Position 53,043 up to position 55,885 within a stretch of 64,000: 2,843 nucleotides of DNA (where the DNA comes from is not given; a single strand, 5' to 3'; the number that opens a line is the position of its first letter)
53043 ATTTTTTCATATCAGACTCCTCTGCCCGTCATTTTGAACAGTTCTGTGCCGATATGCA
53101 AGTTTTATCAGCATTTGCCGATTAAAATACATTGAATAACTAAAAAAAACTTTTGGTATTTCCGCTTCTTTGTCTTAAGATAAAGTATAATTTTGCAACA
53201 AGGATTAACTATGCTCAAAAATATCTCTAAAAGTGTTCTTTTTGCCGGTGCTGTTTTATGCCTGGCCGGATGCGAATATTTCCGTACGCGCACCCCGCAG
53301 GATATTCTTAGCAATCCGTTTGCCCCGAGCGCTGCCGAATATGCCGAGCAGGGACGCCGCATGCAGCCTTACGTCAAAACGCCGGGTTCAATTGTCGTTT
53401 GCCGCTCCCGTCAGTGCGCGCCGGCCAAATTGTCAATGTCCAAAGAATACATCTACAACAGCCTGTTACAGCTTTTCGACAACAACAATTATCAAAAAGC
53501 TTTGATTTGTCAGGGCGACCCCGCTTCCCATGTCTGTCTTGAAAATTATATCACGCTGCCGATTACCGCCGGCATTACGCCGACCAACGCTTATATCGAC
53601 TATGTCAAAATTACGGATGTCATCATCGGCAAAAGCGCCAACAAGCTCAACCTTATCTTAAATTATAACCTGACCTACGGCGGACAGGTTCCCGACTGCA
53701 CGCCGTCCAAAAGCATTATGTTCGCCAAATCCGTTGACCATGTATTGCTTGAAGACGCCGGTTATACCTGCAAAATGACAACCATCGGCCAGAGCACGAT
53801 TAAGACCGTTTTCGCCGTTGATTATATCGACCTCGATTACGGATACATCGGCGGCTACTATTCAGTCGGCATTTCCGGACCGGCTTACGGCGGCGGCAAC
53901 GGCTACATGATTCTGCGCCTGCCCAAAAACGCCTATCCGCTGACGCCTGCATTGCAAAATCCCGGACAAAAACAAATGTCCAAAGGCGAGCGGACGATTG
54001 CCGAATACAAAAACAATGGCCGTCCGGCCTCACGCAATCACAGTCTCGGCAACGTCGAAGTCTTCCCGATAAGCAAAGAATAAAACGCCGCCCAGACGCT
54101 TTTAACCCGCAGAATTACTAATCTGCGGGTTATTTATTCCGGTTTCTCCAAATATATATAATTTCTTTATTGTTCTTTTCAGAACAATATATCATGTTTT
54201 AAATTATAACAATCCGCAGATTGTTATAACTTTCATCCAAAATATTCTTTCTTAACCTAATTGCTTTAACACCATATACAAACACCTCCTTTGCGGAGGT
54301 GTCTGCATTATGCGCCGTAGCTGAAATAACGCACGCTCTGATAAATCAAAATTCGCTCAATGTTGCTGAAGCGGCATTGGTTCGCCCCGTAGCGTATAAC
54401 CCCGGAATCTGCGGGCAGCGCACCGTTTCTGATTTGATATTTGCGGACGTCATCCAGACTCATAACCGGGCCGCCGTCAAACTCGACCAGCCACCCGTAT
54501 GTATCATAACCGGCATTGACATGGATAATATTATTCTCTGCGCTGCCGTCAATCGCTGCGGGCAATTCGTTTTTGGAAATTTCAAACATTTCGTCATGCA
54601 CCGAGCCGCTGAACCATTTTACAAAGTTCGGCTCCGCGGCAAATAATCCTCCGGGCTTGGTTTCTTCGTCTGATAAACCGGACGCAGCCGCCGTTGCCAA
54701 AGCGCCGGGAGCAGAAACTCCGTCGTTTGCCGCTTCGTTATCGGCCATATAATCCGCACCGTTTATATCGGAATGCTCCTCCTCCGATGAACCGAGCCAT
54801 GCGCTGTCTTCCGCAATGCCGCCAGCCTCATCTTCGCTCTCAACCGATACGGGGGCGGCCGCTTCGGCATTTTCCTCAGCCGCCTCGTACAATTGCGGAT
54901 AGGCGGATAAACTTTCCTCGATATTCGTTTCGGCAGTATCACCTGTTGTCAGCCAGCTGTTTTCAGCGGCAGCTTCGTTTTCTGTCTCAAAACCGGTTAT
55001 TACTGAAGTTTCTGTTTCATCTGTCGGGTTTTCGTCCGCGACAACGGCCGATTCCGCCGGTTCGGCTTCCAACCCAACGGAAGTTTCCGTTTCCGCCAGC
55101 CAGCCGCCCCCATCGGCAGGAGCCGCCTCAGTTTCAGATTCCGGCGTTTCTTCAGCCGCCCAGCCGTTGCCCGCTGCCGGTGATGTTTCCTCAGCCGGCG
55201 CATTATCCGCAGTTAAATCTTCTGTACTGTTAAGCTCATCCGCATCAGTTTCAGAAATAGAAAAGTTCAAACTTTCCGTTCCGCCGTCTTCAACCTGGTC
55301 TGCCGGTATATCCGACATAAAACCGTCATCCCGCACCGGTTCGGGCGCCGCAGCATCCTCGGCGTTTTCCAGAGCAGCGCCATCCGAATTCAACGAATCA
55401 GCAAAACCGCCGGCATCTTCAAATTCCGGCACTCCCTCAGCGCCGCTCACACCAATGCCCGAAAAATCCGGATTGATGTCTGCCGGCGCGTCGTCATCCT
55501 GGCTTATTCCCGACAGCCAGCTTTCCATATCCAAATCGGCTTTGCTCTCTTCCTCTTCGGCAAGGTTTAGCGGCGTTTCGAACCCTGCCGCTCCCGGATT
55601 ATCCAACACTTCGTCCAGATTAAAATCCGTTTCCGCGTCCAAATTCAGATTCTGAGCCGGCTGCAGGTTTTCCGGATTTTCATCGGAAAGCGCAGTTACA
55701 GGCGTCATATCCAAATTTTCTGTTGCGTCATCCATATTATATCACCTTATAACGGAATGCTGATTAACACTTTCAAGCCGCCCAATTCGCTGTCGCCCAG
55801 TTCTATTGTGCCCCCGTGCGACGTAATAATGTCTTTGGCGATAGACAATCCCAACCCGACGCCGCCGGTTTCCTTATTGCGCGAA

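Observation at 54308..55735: Extremely acidic 475-aa protein with a small C-terminal globular domain, co-operonic with the EnvZ/OmpR-like pair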

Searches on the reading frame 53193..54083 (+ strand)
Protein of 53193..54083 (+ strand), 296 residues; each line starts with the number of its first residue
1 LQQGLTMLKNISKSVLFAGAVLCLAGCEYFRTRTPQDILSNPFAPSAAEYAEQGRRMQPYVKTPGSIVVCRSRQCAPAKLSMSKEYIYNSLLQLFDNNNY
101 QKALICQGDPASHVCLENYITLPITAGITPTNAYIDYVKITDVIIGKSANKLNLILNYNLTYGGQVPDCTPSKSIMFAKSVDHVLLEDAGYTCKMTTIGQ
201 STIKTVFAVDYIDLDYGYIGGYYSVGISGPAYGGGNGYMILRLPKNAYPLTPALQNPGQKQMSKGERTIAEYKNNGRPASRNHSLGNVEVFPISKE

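Call 4: search_protein_families(library=pfam, proteins=[window:53193-54083:+], max_evalue=0.1)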
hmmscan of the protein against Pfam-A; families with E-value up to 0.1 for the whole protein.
window:53193-54083:+ (296 aa): 0 families

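Call 28: search_protein_families(library=ncbifam, proteins=[window:53193-54083:+], max_evalue=0.01)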
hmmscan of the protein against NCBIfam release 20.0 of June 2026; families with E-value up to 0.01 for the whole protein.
window:53193-54083:+ (296 aa): 0 families

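Call 56: search_protein_families(library=padloc, proteins=[window:53193-54083:+], max_evalue=0.1)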
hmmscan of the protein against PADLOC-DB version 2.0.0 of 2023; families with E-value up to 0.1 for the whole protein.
window:53193-54083:+ (296 aa): 0 families

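Call 57: search_protein_families(library=phrogs, proteins=[window:53193-54083:+], max_evalue=0.1)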
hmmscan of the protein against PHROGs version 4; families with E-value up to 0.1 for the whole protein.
window:53193-54083:+ (296 aa): 1 family
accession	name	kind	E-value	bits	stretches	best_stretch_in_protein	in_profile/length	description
phrog_11081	-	unknown function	0.081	14.3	0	6-34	39-67/99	-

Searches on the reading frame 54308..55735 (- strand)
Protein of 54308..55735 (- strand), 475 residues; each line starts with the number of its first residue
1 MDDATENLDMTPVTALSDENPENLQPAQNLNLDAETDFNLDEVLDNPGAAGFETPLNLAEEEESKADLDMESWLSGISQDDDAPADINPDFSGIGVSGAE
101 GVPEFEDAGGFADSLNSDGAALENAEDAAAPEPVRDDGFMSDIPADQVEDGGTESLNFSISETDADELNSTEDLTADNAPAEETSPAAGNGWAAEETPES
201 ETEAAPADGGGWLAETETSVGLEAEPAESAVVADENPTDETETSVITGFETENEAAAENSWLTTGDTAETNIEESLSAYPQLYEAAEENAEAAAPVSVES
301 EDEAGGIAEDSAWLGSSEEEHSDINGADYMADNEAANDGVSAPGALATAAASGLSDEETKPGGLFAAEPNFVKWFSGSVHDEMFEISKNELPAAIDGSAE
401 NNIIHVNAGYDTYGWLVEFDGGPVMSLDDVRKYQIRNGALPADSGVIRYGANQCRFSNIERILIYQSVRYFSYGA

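Call 4: search_protein_families(library=pfam, proteins=[window:54308-55735:-], max_evalue=0.1)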
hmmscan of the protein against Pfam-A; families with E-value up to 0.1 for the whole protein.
window:54308-55735:- (475 aa): 0 families

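Call 28: search_protein_families(library=ncbifam, proteins=[window:54308-55735:-], max_evalue=0.01)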
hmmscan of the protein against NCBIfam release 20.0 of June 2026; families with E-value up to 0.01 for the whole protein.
window:54308-55735:- (475 aa): 0 families

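Call 56: search_protein_families(library=padloc, proteins=[window:54308-55735:-], max_evalue=0.1)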
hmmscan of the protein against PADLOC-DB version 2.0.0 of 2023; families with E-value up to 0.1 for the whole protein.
window:54308-55735:- (475 aa): 0 families

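Call 57: search_protein_families(library=phrogs, proteins=[window:54308-55735:-], max_evalue=0.1)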
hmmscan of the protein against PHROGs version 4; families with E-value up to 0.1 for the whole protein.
window:54308-55735:- (475 aa): 0 families
